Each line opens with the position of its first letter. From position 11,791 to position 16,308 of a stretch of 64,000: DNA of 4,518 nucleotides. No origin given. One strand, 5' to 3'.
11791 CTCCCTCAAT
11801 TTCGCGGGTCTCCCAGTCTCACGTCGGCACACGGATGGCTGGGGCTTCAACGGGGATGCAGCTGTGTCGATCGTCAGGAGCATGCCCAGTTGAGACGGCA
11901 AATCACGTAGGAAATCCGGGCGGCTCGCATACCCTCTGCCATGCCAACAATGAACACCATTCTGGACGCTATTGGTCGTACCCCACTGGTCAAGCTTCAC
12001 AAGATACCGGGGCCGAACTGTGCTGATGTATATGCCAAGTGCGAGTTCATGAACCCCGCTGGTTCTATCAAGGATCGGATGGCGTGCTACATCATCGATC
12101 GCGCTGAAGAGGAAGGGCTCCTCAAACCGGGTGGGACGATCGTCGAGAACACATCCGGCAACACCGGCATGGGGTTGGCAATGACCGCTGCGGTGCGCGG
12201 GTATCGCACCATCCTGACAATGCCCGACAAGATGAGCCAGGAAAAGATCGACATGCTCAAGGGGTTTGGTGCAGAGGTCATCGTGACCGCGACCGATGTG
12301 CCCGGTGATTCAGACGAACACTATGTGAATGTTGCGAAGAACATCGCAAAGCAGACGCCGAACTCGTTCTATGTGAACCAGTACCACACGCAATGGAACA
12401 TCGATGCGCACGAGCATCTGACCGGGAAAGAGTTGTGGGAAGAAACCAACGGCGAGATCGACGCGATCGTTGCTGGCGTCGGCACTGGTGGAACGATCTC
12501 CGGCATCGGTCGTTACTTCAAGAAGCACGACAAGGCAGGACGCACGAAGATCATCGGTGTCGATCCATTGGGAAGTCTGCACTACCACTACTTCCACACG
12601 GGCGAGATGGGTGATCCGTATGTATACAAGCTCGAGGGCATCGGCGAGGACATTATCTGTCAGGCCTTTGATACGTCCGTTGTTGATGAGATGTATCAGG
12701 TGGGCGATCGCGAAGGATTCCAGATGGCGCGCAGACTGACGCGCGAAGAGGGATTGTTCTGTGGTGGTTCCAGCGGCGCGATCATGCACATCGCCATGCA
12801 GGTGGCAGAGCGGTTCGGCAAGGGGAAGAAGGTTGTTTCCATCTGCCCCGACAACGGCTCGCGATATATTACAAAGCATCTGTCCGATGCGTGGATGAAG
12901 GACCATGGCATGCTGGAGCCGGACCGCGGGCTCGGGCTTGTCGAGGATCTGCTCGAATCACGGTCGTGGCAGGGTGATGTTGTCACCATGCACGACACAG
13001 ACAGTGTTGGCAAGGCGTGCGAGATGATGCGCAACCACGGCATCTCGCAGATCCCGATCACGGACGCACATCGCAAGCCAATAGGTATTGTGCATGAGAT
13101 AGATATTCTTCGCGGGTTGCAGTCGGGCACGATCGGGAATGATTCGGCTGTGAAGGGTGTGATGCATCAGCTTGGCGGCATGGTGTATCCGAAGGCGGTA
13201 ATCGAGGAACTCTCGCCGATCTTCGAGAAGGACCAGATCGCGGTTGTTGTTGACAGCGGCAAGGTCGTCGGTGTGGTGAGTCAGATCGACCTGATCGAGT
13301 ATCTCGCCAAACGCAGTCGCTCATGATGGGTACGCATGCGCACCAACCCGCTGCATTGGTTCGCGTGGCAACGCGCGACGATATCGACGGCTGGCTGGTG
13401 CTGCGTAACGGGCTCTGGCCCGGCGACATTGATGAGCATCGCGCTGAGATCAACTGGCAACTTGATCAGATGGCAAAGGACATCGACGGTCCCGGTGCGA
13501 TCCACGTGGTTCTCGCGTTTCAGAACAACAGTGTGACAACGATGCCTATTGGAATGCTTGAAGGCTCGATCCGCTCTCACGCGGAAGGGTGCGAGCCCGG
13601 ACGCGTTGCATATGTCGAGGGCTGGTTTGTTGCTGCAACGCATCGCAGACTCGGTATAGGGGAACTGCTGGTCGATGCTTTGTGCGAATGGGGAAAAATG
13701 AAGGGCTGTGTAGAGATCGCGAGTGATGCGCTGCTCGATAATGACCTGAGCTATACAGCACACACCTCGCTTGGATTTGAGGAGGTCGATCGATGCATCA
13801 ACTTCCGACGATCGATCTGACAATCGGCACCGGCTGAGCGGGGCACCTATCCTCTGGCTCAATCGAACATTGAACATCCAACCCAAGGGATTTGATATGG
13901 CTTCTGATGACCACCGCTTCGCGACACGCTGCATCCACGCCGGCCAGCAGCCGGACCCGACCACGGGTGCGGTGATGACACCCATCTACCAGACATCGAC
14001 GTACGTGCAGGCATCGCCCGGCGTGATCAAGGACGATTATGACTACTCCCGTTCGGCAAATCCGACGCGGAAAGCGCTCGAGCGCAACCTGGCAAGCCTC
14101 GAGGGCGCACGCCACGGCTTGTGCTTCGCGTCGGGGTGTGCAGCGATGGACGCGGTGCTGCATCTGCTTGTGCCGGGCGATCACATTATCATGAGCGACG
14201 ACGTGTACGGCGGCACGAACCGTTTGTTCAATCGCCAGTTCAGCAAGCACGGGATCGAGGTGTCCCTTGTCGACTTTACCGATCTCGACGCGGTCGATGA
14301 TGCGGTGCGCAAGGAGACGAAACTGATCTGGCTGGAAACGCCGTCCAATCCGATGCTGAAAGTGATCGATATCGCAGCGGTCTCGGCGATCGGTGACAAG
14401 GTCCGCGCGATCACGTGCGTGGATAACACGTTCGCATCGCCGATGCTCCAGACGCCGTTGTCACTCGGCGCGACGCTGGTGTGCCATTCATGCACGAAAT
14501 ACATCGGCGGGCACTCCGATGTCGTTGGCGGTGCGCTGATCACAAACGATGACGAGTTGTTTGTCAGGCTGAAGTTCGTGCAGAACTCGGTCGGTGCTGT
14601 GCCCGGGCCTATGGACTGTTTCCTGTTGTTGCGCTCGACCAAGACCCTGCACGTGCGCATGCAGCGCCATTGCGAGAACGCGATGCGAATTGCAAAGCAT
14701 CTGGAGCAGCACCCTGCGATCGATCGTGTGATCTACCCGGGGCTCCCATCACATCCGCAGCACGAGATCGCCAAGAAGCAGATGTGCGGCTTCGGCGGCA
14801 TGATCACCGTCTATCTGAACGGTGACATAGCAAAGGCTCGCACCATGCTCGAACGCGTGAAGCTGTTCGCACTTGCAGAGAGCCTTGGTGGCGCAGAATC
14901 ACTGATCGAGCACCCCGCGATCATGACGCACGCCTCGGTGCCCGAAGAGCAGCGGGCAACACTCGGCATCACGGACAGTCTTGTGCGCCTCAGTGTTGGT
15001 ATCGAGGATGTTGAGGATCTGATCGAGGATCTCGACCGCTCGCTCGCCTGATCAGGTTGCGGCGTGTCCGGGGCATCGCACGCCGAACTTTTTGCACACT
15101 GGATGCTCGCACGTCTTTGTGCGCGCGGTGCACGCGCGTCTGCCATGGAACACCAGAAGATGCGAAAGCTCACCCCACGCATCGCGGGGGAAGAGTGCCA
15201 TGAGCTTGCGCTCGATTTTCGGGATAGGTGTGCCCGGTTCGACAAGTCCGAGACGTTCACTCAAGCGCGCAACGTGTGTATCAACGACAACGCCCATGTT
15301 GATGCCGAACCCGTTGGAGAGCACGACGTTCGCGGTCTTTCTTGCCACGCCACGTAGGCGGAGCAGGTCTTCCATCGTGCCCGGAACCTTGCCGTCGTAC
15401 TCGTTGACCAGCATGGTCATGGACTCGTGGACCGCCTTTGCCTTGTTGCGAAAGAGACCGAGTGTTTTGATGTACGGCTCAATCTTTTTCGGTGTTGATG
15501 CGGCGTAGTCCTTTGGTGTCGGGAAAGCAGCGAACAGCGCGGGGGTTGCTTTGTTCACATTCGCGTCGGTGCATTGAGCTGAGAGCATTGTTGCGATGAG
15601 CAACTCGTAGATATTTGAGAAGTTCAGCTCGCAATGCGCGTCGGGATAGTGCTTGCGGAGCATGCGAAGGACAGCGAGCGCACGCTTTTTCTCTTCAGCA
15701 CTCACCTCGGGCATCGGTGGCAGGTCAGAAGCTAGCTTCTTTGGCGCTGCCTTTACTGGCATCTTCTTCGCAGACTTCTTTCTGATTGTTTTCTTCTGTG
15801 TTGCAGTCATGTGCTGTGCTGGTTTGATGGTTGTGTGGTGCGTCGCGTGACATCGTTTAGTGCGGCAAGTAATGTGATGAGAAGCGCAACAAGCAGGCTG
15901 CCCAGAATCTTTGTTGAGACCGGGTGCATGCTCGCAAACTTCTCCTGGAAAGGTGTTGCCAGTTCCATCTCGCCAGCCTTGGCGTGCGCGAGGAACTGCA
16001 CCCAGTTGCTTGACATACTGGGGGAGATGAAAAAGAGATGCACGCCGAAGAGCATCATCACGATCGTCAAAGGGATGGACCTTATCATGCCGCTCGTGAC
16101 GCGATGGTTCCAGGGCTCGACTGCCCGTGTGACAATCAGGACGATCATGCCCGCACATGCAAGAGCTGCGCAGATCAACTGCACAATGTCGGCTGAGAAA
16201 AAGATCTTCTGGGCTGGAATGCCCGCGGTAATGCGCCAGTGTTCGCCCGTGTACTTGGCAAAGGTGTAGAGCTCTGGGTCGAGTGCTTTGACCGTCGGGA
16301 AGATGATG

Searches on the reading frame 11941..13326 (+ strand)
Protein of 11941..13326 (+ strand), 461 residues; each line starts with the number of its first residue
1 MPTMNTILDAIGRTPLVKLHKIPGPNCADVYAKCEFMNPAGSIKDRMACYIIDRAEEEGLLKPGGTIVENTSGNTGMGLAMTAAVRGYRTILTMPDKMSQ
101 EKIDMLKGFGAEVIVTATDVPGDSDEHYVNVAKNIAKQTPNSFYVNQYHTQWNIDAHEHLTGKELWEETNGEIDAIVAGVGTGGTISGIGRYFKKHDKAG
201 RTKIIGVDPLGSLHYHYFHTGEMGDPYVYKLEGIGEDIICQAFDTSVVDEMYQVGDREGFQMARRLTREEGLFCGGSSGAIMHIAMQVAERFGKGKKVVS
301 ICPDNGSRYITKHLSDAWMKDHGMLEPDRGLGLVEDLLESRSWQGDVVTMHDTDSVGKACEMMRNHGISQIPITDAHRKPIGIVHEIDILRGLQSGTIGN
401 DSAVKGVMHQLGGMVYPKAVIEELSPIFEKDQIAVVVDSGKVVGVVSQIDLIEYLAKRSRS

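Call 48: search_protein_families(library=pfam, proteins=[window:11941-13326:+], max_evalue=0.001)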
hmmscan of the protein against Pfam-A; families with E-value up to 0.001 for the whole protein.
window:11941-13326:+ (461 aa): 2 families
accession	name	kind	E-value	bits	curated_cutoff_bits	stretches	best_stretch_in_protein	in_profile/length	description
PF00291.31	PALP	-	9.7e-78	261.9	35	1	7-304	1-295/295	Pyridoxal-phosphate dependent enzyme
PF00571.33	CBS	-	8.2e-18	64.9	24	2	346-393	8-55/57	CBS domain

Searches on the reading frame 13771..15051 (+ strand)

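Call 48: search_protein_families(library=pfam, proteins=[window:13771-15051:+], max_evalue=0.001)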
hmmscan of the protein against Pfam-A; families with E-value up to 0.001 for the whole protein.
window:13771-15051:+ (426 aa): 3 families
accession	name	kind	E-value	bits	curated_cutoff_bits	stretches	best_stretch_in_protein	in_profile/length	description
PF01053.26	Cys_Met_Meta_PP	-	4.2e-152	506.6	27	1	52-425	2-380/381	Cys/Met metabolism PLP-dependent enzyme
PF00155.27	Aminotran_1_2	-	5e-09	36.3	19.7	1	96-244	39-220/361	Aminotransferase class I and II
PF01041.23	DegT_DnrJ_EryC1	-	0.00015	21.5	19.8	0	98-218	24-145/360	DegT/DnrJ/EryC1/StrS aminotransferase family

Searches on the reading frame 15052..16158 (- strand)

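Call 48: search_protein_families(library=pfam, proteins=[window:15052-16158:-], max_evalue=0.001)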
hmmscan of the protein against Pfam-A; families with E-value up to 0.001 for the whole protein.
window:15052-16158:- (368 aa): 2 families
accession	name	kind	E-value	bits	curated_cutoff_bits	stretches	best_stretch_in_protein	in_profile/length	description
PF00730.31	HhH-GPD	-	7.2e-21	75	26.2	1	188-324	1-107/108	HhH-GPD superfamily base excision DNA repair protein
PF00633.29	HHH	-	0.00015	21.9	24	1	253-281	1-29/30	Helix-hairpin-helix motif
